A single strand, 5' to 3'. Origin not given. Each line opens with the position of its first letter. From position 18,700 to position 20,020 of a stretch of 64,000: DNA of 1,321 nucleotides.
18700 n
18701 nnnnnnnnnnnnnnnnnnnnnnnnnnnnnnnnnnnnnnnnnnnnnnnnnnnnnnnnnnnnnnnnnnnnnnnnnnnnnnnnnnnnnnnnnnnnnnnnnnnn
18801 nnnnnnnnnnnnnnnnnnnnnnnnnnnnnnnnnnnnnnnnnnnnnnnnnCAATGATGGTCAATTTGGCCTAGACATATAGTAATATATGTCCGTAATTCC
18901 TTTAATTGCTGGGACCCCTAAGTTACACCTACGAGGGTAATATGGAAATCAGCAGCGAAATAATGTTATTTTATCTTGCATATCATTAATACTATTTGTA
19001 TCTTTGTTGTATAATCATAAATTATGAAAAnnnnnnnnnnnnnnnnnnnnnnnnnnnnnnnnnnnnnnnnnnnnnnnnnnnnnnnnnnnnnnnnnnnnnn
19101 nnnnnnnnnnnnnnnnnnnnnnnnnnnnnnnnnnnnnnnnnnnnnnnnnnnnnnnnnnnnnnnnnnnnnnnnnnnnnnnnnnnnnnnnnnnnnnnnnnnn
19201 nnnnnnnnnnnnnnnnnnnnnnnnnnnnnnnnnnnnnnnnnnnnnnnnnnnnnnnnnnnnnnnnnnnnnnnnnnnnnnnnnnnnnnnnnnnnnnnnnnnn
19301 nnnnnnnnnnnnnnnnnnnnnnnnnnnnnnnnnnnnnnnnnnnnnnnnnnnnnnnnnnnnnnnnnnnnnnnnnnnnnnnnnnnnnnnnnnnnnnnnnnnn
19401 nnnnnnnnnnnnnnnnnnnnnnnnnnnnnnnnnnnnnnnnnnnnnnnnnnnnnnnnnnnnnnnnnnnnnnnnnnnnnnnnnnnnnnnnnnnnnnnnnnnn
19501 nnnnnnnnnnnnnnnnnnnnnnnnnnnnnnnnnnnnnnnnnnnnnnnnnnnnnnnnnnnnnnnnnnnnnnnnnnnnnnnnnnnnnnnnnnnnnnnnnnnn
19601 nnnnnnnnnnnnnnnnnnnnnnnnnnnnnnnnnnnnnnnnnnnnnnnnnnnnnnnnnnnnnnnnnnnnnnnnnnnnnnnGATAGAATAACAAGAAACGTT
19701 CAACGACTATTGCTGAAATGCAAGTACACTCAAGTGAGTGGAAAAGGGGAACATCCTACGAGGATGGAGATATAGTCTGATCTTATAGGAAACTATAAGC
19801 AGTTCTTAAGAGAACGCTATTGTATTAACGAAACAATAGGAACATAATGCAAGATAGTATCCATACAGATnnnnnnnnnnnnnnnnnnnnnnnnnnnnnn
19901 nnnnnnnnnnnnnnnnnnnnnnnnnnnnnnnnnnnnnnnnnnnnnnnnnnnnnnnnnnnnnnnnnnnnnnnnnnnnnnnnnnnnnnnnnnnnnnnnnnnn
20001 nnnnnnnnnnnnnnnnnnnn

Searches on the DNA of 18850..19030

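Call 29: search_rna_families(source=window, start=18850, end=19030, threshold=evalue, max_evalue=10, show_alignments=2)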
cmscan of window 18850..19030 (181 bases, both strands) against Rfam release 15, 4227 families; matches with E-value up to 10: 5.
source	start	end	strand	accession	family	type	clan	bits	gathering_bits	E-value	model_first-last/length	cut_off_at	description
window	18850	19030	+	RF00028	Intron_gpI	Intron;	-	20.1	50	0.0025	1-135/253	3'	Group I catalytic intron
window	18938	19024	-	RF00474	snosnR57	Gene; snRNA; snoRNA; CD-box;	-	18.7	50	1.9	1-95/95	no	Small nucleolar RNA snR57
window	18853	18965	+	RF02748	FtrB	Gene; sRNA;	-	15.1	66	3.5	1-115/115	no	Francisella sRNA B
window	18947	19022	-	RF01188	snR56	Gene; snRNA; snoRNA; CD-box;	CL00049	14.8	54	6.2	1-84/84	no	Small nucleolar RNA snR56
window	18924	19019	-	RF02887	mgtC_leader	Cis-reg; leader;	-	10.6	48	7.8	1-114/114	no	Salmonella mgtC leader RNA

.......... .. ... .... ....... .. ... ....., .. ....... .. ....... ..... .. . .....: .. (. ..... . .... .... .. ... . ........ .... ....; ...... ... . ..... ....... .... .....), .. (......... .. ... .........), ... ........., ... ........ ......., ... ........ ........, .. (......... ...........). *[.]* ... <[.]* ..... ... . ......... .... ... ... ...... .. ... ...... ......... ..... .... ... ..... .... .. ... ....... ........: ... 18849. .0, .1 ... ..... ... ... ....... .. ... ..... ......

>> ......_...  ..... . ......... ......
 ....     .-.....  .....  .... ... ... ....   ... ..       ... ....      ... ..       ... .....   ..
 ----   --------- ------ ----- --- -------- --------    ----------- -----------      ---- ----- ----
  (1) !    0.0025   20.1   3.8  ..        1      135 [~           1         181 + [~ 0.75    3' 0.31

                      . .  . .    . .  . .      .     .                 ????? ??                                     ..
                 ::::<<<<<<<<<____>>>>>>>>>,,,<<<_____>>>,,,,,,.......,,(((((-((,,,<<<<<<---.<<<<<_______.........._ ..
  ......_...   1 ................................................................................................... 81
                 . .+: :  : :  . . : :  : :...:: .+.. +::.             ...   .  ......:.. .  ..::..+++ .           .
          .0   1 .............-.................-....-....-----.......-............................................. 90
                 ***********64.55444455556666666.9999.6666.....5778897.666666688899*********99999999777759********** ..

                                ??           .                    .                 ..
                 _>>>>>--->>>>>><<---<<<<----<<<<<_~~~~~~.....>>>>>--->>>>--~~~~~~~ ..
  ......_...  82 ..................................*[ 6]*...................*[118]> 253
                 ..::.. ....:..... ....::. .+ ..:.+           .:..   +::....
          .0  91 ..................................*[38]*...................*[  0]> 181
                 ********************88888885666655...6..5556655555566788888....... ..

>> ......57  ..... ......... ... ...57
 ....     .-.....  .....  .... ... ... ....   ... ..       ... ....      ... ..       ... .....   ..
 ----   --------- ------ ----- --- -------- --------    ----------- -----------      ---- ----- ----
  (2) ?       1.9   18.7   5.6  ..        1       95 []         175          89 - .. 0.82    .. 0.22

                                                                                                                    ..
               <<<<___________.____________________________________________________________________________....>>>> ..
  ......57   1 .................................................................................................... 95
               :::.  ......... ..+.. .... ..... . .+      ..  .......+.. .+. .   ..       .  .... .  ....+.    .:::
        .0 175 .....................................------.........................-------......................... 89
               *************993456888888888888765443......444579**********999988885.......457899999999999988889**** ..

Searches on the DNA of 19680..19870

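Call 30: search_rna_families(source=window, start=19680, end=19870, threshold=evalue, max_evalue=10, show_alignments=2)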
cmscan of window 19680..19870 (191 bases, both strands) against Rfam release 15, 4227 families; matches with E-value up to 10: 4.
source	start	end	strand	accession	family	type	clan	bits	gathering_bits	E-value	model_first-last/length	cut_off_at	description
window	19680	19799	+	RF00028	Intron_gpI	Intron;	-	43.4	50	2.8e-10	119-253/253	5'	Group I catalytic intron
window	19802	19834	-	RF01351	CRISPR-DR42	Gene; CRISPR;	-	16.1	40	6.4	1-29/29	no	CRISPR RNA direct repeat element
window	19754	19786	+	RF01145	sR14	Gene; snRNA; snoRNA; CD-box;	-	10.9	38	0.96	1-54/54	no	Small nucleolar RNA sR14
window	19852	19870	-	RF00517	serC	Cis-reg; leader;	-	9.7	35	8.2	34-52/52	5'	serC leader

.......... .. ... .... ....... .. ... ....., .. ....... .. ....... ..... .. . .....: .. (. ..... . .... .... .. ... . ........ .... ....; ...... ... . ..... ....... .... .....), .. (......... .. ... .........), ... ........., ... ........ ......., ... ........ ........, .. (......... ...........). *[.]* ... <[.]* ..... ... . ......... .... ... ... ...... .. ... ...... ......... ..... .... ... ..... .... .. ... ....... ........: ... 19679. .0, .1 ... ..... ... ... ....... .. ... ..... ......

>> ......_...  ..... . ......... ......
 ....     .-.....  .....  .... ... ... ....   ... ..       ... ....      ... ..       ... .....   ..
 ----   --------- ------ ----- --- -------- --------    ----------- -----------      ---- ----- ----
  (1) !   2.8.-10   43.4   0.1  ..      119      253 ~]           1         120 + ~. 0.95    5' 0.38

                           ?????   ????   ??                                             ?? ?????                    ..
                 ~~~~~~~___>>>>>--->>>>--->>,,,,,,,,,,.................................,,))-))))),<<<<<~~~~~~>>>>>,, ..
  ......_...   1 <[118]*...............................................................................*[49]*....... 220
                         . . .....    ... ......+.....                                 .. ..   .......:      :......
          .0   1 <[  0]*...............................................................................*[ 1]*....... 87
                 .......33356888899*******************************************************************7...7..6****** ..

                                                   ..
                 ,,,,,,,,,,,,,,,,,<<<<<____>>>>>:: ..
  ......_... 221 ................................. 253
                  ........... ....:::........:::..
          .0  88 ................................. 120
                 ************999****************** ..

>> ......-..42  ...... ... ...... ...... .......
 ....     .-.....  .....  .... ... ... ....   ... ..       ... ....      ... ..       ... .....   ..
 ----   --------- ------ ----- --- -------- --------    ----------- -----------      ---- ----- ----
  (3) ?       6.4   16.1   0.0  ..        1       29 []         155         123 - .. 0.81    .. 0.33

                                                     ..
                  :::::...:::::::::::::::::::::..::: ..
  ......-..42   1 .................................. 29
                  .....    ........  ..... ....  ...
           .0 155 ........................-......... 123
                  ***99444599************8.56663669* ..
